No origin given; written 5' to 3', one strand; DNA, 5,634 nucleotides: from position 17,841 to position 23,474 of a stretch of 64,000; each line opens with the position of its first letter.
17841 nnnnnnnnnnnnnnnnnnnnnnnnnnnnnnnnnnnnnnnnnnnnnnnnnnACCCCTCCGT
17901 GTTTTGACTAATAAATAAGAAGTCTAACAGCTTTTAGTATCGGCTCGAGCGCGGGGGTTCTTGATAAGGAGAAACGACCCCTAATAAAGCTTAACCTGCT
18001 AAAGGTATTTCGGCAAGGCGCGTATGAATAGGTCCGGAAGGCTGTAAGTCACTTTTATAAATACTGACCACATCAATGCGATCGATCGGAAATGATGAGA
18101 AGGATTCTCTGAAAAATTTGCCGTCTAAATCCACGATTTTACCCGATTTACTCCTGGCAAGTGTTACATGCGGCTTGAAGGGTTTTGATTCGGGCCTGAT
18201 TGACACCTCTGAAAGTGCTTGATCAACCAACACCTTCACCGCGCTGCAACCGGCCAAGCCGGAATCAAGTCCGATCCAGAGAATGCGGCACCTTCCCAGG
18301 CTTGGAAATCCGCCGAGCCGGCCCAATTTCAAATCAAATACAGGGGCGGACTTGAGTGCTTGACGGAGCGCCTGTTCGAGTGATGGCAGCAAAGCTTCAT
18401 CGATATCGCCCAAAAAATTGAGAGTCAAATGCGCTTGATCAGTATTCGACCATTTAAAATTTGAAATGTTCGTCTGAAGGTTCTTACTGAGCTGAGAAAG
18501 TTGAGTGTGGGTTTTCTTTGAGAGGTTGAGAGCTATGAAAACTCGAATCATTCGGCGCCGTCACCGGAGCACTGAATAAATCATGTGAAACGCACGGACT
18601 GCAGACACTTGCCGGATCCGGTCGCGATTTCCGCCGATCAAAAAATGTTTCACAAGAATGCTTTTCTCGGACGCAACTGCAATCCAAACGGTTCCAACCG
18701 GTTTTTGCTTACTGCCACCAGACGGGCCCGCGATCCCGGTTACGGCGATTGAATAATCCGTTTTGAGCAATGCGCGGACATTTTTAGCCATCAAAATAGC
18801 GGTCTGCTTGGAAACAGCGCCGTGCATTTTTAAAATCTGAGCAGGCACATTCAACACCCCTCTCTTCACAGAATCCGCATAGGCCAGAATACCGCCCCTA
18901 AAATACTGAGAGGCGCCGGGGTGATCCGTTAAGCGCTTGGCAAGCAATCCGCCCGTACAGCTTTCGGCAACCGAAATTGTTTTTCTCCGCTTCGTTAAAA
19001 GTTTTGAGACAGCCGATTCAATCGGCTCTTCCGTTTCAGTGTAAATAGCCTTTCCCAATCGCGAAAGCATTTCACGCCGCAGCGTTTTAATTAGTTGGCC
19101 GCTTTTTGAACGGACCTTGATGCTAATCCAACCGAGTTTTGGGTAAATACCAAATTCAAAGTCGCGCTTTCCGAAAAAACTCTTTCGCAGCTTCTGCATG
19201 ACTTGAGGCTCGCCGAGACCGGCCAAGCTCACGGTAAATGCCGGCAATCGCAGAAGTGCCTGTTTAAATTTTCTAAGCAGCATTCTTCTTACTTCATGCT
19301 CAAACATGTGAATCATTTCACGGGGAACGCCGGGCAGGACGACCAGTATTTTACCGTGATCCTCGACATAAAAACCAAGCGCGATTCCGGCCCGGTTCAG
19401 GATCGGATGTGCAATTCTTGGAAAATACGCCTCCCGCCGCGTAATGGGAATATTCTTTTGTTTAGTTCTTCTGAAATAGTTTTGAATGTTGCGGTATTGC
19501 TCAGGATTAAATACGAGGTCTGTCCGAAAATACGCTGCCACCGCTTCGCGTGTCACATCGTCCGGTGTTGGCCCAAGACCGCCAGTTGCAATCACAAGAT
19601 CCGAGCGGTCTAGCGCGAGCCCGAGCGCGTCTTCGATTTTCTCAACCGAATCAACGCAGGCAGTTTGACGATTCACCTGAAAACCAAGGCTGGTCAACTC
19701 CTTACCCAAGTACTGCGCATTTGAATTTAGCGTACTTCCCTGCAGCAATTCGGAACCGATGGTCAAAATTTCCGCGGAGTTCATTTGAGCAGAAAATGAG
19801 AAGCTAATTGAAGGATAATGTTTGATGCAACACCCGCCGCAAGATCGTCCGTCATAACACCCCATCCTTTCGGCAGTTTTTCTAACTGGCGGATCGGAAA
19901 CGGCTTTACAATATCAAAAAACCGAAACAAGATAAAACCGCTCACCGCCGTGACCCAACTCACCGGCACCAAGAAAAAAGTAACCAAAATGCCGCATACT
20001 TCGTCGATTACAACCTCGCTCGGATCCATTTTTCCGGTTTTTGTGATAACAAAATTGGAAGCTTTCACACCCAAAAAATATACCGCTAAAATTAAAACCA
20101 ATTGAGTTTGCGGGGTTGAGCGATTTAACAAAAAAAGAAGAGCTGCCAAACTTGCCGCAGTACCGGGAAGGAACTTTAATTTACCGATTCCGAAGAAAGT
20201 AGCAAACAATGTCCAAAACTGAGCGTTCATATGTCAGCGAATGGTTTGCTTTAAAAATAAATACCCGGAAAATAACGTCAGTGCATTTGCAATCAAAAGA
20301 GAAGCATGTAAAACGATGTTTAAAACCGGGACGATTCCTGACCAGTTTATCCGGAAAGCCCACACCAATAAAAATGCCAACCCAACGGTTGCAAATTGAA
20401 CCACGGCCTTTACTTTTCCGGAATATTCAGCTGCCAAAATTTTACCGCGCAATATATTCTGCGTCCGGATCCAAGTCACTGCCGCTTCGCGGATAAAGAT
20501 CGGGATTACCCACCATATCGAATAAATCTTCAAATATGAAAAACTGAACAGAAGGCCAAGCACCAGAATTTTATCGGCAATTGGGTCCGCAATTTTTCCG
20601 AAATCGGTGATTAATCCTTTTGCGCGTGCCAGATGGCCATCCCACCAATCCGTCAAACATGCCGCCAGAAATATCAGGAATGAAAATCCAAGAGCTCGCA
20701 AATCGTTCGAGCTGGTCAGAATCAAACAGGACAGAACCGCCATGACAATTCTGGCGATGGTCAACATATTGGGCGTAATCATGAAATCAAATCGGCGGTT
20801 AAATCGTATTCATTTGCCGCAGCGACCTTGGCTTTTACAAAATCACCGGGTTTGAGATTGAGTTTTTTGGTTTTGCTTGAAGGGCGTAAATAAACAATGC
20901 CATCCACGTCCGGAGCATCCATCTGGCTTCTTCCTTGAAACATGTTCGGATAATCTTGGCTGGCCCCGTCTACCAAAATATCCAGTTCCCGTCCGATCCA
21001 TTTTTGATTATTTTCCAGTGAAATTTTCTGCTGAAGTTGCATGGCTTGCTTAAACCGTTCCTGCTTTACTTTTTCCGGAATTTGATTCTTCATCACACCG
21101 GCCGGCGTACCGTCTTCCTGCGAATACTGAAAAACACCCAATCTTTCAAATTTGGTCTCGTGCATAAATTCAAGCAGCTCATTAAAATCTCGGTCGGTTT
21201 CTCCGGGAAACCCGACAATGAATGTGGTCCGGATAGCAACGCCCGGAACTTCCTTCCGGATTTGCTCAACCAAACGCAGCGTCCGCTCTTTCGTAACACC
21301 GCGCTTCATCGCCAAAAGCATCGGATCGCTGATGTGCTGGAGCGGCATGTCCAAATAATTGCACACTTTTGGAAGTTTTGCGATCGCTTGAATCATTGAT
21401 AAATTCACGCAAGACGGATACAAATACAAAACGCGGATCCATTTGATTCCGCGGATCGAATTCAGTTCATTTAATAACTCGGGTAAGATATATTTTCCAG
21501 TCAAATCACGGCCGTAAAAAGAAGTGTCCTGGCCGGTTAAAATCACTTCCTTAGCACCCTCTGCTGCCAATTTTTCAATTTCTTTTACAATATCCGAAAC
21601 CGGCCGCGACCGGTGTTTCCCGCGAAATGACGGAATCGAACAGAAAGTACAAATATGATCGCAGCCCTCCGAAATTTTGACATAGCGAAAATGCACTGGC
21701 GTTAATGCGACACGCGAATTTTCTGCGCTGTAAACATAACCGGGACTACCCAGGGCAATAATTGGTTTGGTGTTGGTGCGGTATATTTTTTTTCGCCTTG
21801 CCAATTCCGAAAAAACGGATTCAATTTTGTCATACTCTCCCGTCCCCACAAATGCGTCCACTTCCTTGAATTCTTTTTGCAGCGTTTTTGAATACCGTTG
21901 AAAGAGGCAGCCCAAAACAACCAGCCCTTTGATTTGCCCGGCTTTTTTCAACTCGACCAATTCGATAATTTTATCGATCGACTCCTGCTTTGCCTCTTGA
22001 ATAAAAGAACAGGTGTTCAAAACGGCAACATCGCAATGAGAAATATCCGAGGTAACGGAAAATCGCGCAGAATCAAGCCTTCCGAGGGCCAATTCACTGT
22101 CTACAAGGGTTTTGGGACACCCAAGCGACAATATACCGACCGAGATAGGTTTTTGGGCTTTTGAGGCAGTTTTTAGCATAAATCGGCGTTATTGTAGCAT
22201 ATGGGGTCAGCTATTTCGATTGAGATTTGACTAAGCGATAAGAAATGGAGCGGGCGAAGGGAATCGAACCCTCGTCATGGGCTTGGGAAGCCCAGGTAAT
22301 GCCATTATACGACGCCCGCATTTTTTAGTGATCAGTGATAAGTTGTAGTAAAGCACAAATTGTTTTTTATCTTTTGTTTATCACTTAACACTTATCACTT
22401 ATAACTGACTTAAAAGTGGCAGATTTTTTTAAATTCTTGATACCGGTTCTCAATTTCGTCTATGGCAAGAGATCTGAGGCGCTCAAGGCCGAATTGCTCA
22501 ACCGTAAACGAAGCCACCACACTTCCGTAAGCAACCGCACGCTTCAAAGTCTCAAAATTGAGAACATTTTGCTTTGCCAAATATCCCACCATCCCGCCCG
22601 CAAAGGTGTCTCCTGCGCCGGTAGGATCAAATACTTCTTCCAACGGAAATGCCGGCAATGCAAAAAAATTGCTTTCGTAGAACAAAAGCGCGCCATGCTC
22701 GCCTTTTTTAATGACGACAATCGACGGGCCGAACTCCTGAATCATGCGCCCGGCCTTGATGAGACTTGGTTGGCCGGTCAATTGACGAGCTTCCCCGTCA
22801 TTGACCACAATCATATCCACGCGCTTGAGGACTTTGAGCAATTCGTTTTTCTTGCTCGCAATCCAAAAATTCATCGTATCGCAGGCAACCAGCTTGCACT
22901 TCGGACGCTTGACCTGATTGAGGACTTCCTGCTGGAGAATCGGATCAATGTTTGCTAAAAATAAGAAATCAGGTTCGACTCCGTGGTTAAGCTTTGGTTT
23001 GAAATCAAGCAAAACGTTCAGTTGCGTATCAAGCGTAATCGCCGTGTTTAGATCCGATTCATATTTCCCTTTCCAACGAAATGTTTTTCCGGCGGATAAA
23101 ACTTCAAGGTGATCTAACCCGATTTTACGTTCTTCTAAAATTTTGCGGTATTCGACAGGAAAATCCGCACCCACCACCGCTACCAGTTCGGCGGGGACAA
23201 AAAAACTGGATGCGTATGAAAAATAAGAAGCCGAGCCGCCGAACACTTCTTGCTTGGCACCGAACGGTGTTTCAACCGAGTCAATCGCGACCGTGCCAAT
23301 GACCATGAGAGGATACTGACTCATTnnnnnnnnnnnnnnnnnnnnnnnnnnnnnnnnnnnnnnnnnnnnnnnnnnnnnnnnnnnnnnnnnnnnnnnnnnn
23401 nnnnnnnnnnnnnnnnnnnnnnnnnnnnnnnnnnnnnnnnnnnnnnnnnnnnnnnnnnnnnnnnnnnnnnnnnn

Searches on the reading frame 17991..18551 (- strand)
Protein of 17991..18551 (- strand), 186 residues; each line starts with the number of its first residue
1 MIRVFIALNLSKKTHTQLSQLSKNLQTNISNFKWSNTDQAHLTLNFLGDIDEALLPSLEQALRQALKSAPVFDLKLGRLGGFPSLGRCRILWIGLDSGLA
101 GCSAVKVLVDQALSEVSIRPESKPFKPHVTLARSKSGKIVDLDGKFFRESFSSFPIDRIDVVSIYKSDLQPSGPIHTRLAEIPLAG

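Call 35: search_protein_families(library=pfam, proteins=[window:17991-18551:-], max_evalue=0.00001)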
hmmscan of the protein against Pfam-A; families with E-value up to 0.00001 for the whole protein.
window:17991-18551:- (186 aa): 2 families
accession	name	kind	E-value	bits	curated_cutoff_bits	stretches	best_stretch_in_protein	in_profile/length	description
PF02834.22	LigT_PEase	-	3.2e-21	75.8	23.3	1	12-92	5-87/87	LigT like Phosphoesterase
PF13563.12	2_5_RNA_ligase2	-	1.4e-12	48.4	27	1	32-162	18-146/152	2'-5' RNA ligase superfamily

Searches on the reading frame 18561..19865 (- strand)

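Call 35: search_protein_families(library=pfam, proteins=[window:18561-19865:-], max_evalue=0.00001)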
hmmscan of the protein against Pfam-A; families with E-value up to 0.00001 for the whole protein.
window:18561-19865:- (434 aa): 2 families
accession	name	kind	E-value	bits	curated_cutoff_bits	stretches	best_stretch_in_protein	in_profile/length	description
PF02464.23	CinA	-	1.8e-55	187.3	23.5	1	280-432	2-154/155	Competence-damaged protein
PF00994.29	MoCF_biosynth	-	2.4e-34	118.6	26.6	1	32-196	1-142/144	Probable molybdopterin binding domain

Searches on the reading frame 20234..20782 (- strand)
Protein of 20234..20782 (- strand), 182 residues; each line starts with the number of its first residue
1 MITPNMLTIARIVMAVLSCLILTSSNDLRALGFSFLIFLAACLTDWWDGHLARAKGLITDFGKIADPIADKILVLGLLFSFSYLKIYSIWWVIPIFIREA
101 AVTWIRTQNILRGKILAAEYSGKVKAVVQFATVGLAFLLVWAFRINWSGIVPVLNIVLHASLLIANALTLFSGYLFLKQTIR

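Call 35: search_protein_families(library=pfam, proteins=[window:20234-20782:-], max_evalue=0.00001)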
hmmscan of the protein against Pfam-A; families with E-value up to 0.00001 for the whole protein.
window:20234-20782:- (182 aa): 1 family
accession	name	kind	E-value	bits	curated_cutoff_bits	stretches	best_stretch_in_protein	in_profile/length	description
PF01066.26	CDP-OH_P_transf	-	2.9e-30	106.1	22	1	1-151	1-142/152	CDP-alcohol phosphatidyltransferase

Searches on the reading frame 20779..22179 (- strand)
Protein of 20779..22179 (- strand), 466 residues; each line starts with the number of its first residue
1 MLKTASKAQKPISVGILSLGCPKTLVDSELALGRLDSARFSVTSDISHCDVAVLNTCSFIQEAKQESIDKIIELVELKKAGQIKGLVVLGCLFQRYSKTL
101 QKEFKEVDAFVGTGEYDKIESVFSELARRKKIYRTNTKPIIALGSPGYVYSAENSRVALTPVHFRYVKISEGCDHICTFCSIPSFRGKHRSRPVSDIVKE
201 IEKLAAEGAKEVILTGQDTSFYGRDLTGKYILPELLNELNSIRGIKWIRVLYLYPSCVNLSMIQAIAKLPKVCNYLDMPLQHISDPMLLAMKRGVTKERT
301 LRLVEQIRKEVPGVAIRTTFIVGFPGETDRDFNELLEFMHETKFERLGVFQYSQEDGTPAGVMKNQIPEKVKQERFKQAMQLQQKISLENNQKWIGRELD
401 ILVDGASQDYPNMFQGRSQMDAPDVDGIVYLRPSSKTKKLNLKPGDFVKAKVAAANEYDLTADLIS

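Call 35: search_protein_families(library=pfam, proteins=[window:20779-22179:-], max_evalue=0.00001)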
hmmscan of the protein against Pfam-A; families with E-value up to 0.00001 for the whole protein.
window:20779-22179:- (466 aa): 3 families
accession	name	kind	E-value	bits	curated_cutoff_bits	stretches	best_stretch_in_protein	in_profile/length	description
PF04055.27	Radical_SAM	-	1.9e-27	96.9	29.5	1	168-339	2-166/166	Radical SAM superfamily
PF00919.26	UPF0004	-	1.1e-21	77.1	27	1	15-112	3-98/98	Uncharacterized protein family UPF0004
PF18693.7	TRAM_2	-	8.4e-18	64.8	27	1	395-465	1-63/63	TRAM domain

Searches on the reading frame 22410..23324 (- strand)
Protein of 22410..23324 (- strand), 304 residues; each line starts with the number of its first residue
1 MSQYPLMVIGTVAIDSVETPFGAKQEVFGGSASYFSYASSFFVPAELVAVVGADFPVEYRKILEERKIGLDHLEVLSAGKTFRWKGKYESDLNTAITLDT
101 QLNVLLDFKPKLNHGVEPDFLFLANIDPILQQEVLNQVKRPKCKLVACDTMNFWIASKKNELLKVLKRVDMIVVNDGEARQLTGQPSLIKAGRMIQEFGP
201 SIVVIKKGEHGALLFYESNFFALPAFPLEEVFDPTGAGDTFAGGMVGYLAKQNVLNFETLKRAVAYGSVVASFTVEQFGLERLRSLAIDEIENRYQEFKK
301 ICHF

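Call 35: search_protein_families(library=pfam, proteins=[window:22410-23324:-], max_evalue=0.00001)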
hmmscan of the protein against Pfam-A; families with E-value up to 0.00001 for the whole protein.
window:22410-23324:- (304 aa): 1 family
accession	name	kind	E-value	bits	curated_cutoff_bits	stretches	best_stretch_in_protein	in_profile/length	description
PF00294.29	PfkB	-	3.8e-25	89.3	25.8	1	29-280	36-295/302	pfkB family carbohydrate kinase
